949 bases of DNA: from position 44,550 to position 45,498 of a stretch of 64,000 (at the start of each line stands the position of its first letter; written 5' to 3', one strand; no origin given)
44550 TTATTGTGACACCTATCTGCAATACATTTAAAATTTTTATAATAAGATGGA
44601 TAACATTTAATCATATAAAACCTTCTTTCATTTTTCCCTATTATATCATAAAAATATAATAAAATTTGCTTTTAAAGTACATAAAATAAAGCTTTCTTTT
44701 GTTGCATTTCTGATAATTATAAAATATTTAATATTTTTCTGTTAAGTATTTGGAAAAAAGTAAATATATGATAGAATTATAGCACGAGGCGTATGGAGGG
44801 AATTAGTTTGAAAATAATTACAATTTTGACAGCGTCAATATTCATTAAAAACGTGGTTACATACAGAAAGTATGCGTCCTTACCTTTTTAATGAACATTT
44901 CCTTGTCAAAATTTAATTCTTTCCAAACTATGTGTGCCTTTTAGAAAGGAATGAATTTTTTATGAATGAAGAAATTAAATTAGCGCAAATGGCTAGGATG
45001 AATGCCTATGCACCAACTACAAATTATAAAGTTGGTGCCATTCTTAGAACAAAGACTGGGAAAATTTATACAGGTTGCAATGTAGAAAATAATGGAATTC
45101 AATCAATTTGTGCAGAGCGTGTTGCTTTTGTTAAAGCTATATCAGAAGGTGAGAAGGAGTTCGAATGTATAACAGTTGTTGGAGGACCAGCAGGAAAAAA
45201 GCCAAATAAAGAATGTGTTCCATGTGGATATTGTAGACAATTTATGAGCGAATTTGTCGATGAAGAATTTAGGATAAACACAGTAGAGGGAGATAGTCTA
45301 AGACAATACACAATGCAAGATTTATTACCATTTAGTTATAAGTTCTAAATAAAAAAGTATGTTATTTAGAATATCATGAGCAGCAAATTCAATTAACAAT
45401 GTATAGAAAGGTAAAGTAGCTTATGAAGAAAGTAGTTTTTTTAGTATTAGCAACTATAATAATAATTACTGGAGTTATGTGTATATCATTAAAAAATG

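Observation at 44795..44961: Family C: a ~155-nt hairpin element with compensatory substitutions that sits exactly at start codons and carries a masked SD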

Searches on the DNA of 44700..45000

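Call 49: search_rna_families(source=window, start=44700, end=45000, threshold=evalue, max_evalue=10)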
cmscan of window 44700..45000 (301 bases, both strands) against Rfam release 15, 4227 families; matches with E-value up to 10: 5.
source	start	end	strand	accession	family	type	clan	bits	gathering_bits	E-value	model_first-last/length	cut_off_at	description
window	44794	44953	+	RF02116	FAS-AS1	Gene; lncRNA;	-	17.6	55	4.1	1-171/171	no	FAS antisense RNA 1 conserved region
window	44822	44913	+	RF03714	MIR774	Gene; miRNA;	-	16.8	80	1.4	1-98/98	no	MIR774 microRNA precursor family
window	44877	44903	-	RF02107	DLEU2_3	Gene; lncRNA;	-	14.7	60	9.8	50-76/76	no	Deleted in lymphocytic leukemia 2 conserved region 3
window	44806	44930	+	RF04127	MIR8007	Gene; miRNA;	-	13.3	195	3.4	1-226/226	no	MIR8007 microRNA precursor family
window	44949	44974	-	RF02181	ST7-AS2_1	Gene; lncRNA;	-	12.7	80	3.2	46-72/72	no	ST7 antisense RNA 2 conserved region 1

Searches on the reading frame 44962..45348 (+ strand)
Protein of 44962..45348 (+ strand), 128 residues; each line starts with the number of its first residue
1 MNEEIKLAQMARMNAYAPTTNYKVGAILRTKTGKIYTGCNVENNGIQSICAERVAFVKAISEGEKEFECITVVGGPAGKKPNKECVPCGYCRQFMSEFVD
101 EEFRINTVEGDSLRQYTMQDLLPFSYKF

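Call 36: find_encoding_contigs(protein=window:44962-45348:+, flank=3000, max_places=10)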
Protein window:44962-45348:+ (128 aa): 5 contigs read that carry it; 1 place shown.
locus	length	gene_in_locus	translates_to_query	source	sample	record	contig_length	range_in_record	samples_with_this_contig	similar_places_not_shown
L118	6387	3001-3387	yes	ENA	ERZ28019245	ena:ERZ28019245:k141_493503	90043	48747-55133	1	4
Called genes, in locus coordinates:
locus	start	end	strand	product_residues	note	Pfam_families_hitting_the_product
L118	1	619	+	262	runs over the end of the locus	PF13349:DUF4097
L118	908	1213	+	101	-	-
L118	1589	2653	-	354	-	PF27117:FliB_C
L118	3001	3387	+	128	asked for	PF00383:dCMP_cyt_deam_1, PF26947:CDL (weak)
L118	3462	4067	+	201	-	-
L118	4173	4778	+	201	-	PF18936:DUF5684 (faint)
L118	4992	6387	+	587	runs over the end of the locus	PF00664:ABC_membrane, PF00005:ABC_tran, PF02463:SMC_N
